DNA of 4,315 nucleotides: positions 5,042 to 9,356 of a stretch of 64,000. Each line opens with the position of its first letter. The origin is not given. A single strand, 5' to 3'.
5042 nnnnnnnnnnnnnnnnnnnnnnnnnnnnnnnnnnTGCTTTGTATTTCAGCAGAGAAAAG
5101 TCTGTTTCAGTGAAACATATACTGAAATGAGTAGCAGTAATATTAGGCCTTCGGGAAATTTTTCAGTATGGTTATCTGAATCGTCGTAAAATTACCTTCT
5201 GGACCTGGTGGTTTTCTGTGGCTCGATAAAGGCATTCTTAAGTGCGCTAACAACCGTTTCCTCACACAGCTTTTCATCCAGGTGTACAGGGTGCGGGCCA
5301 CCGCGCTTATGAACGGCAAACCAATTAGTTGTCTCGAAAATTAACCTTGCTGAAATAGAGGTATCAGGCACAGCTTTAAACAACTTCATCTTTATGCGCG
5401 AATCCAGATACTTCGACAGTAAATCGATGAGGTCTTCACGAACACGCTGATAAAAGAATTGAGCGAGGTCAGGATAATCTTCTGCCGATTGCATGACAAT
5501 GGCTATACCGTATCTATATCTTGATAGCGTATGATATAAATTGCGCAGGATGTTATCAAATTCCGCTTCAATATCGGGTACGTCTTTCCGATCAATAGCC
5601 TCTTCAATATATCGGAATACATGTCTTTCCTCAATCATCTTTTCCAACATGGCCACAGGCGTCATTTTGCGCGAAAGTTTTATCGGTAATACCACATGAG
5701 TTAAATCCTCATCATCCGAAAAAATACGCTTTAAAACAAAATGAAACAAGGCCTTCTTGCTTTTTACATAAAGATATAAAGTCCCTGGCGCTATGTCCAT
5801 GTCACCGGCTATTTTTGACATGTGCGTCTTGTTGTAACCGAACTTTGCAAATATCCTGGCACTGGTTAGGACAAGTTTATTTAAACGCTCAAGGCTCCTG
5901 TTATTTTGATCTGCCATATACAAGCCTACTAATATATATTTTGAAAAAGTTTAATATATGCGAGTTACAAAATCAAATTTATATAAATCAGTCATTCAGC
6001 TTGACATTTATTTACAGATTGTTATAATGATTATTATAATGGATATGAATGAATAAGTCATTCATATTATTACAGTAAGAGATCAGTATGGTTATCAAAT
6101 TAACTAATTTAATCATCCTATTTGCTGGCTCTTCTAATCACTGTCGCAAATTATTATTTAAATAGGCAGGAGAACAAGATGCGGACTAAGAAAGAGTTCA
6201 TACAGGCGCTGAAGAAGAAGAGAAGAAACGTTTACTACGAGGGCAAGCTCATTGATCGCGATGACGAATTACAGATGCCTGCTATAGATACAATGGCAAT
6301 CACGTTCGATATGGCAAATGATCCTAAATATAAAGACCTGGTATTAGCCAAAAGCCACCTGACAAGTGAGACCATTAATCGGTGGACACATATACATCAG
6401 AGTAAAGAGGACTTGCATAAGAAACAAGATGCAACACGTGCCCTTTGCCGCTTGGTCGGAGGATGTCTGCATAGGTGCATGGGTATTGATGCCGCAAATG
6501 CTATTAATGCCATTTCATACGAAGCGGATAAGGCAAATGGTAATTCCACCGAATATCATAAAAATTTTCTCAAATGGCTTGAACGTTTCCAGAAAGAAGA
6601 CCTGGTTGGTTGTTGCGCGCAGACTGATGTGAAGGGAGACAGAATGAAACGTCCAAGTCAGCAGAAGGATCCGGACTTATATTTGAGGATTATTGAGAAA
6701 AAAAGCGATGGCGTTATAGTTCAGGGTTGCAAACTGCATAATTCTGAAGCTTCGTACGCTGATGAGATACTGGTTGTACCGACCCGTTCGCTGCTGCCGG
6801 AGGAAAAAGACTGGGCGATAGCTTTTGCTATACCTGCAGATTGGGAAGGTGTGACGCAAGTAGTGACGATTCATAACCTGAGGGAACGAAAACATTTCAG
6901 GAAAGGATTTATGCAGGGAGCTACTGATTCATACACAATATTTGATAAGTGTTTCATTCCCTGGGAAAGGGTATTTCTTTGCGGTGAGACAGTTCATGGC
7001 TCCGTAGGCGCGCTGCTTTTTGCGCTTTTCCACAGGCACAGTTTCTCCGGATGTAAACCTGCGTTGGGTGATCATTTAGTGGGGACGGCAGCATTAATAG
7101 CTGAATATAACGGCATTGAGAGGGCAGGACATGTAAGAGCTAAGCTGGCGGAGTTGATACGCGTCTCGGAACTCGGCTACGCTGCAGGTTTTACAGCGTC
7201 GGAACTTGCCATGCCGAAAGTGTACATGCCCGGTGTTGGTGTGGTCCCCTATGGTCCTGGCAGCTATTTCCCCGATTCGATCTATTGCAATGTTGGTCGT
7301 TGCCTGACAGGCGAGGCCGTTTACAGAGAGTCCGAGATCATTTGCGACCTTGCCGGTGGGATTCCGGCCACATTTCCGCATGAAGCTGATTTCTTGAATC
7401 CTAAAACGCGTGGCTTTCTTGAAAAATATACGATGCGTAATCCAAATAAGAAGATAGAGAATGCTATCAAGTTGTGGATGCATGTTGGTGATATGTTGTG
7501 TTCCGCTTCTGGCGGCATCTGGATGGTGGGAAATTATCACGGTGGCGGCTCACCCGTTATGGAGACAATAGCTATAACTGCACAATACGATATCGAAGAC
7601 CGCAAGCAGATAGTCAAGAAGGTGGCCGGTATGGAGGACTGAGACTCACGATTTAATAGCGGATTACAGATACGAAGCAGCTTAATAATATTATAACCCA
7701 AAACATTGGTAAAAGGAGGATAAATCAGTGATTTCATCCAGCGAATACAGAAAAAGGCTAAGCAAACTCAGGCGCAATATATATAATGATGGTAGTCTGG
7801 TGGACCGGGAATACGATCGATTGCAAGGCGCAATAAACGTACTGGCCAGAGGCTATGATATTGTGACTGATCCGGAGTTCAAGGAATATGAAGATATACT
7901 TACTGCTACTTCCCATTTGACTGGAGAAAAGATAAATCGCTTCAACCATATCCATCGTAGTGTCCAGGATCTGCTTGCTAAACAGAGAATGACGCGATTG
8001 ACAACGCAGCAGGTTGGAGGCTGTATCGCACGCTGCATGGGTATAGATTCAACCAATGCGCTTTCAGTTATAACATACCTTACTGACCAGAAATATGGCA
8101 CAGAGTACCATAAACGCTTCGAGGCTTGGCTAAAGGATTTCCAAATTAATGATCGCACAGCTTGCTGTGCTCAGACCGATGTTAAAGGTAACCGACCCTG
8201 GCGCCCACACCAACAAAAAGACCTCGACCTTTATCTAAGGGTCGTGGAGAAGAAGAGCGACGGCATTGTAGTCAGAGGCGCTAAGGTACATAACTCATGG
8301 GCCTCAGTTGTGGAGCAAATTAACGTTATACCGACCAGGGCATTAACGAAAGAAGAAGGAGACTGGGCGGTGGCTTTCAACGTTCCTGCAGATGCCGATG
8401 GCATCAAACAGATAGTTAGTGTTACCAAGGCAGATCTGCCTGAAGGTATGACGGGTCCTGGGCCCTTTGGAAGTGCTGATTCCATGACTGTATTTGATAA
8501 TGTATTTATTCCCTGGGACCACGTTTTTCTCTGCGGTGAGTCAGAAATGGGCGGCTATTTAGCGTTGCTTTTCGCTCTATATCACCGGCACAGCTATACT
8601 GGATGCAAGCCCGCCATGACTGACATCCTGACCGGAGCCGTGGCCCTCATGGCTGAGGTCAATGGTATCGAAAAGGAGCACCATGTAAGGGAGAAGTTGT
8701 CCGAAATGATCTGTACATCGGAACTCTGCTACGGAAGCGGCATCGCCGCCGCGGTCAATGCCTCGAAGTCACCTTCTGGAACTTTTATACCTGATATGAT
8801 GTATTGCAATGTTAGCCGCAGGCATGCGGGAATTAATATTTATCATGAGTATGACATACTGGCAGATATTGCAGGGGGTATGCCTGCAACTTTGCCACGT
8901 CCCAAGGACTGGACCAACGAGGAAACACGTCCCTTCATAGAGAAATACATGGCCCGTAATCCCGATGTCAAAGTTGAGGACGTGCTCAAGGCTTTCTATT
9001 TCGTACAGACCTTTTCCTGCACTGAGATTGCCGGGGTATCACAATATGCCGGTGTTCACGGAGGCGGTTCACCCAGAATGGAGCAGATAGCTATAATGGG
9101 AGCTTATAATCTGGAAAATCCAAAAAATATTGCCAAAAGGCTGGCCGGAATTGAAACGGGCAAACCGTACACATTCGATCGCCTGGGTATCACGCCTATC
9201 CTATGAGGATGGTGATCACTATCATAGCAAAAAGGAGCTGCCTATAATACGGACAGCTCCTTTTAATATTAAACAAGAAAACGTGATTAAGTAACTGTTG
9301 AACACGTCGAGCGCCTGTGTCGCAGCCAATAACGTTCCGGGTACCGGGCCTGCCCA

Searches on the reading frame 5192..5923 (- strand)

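Call 22: search_protein_families(library=pfam, proteins=[window:5192-5923:-])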
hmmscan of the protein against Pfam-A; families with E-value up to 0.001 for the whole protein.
window:5192-5923:- (243 aa): 1 family
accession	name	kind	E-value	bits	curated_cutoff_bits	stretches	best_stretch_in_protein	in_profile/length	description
PF00440.29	TetR_N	-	4.5e-07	30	24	1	21-61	5-45/47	Bacterial regulatory proteins, tetR family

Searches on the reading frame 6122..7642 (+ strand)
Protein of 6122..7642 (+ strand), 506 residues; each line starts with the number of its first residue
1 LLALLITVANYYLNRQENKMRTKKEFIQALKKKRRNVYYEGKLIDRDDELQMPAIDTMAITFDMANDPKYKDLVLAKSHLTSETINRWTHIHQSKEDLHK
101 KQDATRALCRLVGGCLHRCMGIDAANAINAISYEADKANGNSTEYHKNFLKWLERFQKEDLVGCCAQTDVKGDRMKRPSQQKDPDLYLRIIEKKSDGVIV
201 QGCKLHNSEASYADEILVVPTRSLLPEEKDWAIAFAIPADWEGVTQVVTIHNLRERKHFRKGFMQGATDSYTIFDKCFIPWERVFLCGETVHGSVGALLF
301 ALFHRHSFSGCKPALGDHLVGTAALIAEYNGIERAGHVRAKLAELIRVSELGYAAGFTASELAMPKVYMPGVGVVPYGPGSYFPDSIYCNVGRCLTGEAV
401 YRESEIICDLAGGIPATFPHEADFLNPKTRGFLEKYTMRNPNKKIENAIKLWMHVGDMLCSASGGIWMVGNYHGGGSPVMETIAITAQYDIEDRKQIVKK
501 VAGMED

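Call 22: search_protein_families(library=pfam, proteins=[window:6122-7642:+])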
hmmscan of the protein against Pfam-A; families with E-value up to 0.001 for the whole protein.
window:6122-7642:+ (506 aa): 2 families
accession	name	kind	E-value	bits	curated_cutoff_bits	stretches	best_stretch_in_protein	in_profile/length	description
PF11794.13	HpaB_N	-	1e-83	281.5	35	1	22-286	1-270/270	4-hydroxyphenylacetate 3-hydroxylase N terminal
PF03241.18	HpaB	-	1.7e-51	174.7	25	1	299-503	7-202/202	4-hydroxyphenylacetate 3-hydroxylase C terminal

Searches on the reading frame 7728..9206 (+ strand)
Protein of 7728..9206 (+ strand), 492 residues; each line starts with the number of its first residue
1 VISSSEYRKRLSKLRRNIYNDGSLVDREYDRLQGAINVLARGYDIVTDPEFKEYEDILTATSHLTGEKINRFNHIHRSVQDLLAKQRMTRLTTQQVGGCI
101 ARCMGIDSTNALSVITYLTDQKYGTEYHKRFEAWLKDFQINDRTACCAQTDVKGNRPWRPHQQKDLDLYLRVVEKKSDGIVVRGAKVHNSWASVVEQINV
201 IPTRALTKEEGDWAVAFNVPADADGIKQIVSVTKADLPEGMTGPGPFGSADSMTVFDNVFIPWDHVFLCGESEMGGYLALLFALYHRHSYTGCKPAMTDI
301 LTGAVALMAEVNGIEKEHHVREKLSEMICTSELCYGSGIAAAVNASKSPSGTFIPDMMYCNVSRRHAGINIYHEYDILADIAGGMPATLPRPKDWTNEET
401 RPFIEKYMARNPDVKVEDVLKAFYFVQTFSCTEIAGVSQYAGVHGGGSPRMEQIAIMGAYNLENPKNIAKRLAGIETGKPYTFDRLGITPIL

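Call 22: search_protein_families(library=pfam, proteins=[window:7728-9206:+])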
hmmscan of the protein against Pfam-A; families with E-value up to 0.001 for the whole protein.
window:7728-9206:+ (492 aa): 2 families
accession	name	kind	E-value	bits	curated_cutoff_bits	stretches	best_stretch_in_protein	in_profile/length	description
PF11794.13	HpaB_N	-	3.5e-76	256.8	35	1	5-268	3-270/270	4-hydroxyphenylacetate 3-hydroxylase N terminal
PF03241.18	HpaB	-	9.8e-60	201.6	25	1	279-474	5-202/202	4-hydroxyphenylacetate 3-hydroxylase C terminal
